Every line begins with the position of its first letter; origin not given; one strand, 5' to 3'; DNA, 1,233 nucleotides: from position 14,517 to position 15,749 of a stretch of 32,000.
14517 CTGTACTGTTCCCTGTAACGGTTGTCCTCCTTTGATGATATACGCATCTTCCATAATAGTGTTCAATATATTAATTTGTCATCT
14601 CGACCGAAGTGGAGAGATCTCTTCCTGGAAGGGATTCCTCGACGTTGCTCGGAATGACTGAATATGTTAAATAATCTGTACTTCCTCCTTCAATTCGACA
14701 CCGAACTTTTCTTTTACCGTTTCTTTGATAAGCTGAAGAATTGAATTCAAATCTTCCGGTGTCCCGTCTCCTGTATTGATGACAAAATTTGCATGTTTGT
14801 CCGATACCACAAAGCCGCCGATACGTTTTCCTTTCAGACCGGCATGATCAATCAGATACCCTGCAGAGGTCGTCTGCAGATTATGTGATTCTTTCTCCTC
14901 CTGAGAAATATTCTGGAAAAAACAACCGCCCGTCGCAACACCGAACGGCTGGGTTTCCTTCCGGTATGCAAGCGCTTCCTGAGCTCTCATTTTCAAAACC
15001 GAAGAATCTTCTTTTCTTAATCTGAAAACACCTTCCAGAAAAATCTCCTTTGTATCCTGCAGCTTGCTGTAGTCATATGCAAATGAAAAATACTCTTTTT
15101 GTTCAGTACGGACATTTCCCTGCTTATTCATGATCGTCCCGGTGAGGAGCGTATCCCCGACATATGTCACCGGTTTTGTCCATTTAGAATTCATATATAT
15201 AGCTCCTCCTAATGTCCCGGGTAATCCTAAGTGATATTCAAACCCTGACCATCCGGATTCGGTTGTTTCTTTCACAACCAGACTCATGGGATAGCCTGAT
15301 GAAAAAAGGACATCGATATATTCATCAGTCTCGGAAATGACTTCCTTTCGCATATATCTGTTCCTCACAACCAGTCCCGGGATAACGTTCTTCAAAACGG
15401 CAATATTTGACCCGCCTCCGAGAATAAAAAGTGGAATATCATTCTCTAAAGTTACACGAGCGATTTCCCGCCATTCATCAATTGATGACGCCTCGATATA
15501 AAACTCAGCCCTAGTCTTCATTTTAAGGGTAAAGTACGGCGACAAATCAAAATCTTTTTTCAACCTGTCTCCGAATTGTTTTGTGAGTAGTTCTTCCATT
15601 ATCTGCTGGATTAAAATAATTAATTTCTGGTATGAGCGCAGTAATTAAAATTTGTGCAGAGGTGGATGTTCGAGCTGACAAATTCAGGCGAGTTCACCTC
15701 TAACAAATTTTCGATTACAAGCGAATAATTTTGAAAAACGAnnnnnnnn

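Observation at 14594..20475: Related imperfect-palindromic elements occupy the intergenic gaps of the mur gene string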

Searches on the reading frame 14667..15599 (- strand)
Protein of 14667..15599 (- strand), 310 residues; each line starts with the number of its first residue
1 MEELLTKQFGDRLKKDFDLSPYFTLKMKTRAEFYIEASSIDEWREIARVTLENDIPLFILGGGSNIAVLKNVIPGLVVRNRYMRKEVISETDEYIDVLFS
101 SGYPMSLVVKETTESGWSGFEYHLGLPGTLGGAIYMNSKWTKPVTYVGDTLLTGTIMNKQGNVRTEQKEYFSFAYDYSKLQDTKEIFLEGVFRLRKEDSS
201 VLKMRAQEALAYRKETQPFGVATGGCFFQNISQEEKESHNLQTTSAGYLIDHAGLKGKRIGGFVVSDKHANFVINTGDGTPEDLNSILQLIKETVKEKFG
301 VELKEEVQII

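Call 9: search_protein_families(library=pfam, proteins=[window:14667-15599:-])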
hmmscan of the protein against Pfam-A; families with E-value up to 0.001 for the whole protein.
window:14667-15599:- (310 aa): 2 families
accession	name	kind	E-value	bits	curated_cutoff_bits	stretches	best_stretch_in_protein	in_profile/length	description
PF02873.21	MurB_C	-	4.9e-27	94.4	27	1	205-310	5-99/99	UDP-N-acetylenolpyruvoylglucosamine reductase, C-terminal domain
PF01565.28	FAD_binding_4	-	1e-13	51.6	26.4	1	32-164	2-136/139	FAD binding domain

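Call 11: find_encoding_contigs(protein=window:14667-15599:-, flank=10000, max_places=6)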
Protein window:14667-15599:- (310 aa): no gene with exactly this product is on record in the collection.
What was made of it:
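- Tried and rejected: Exact look-up of the window's MurB found nothing on record (call 11).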

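Call 12: find_related_loci(query=window:14667-15599:-, collection=genome_contigs, flank=10000)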
Query window:14667-15599:- (310 aa) in genome_contigs; peptide patterns used: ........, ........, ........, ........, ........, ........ (x = any residue, [..] = any of these).
209 stretches matched a pattern; 100 encode a relative of the query (tblastn E <= 1e-3); the best 80 are kept; 80 distinct loci.
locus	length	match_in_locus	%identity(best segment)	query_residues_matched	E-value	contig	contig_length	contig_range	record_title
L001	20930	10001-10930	95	1-310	0e+0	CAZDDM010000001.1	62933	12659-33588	MAG TPA_asm: uncultured Gammaproteobacteria bacterium isolate SRP093185_co1_196 genome assembly, contig: NODE_169_length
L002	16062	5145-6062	77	1-306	1e-163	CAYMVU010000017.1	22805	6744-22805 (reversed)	MAG TPA_asm: uncultured Gammaproteobacteria bacterium isolate SRP093185_co1_18 genome assembly, contig: NODE_1317_length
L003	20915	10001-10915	68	5-309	2e-138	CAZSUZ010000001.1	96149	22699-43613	MAG TPA_asm: uncultured Gammaproteobacteria bacterium isolate SRP300315_co1_1 genome assembly, contig: NODE_112_length_9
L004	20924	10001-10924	67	1-309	2e-138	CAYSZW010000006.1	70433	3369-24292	MAG TPA_asm: uncultured Gammaproteobacteria bacterium isolate SRP342105_co1_75 genome assembly, contig: NODE_470_length_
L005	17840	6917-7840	62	3-310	3e-133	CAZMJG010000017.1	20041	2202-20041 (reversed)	MAG TPA_asm: uncultured Gammaproteobacteria bacterium isolate SRP199154_co2_110 genome assembly, contig: NODE_1624_lengt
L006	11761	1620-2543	63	3-310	1e-132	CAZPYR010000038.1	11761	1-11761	MAG TPA_asm: uncultured Gammaproteobacteria bacterium isolate SRP286056_co1_466 genome assembly, contig: NODE_6957_lengt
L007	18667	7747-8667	61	4-310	2e-132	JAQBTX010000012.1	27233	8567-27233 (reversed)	MAG: bacterium isolate casp150-mb.129 NODE_4700_length_27233_cov_0.086976, whole genome shotgun sequence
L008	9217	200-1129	57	1-310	6e-127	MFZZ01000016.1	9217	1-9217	MAG: Candidatus Roizmanbacteria bacterium RIFCSPHIGHO2_12_FULL_38_13 rifcsphigho2_12_scaffold_19124, whole genome shotgu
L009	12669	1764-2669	59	9-310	6e-122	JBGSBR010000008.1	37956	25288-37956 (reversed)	MAG: Weeksellaceae bacterium isolate NCIPD_CMAR_MAG_22 NODE_8_length_37956_cov_8.031944, whole genome shotgun sequence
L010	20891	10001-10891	57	12-310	5e-116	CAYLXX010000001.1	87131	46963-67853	MAG TPA_asm: uncultured Gammaproteobacteria bacterium isolate SRP200132_co2_273 genome assembly, contig: NODE_101_length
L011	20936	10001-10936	56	1-310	7e-108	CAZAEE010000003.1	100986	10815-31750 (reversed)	MAG TPA_asm: uncultured Gammaproteobacteria bacterium isolate SRP200132_co2_487 genome assembly, contig: NODE_63_length_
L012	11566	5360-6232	55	20-310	2e-107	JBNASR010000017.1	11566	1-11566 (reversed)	MAG: Microgenomates group bacterium isolate Kamch4336-1-MF-21 bin4.fa-17, whole genome shotgun sequence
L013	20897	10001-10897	53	12-310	8e-106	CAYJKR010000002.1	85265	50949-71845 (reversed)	MAG TPA_asm: uncultured Gammaproteobacteria bacterium isolate ERP124720_co1_117 genome assembly, contig: NODE_401_length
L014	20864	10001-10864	53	13-310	5e-106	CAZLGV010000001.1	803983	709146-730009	MAG TPA_asm: uncultured Gammaproteobacteria bacterium isolate SRP269290_co2_1 genome assembly, contig: NODE_1_length_803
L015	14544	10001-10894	54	13-310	4e-105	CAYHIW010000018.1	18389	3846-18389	MAG TPA_asm: uncultured Gammaproteobacteria bacterium isolate ERP119705_co13_443 genome assembly, contig: NODE_3803_leng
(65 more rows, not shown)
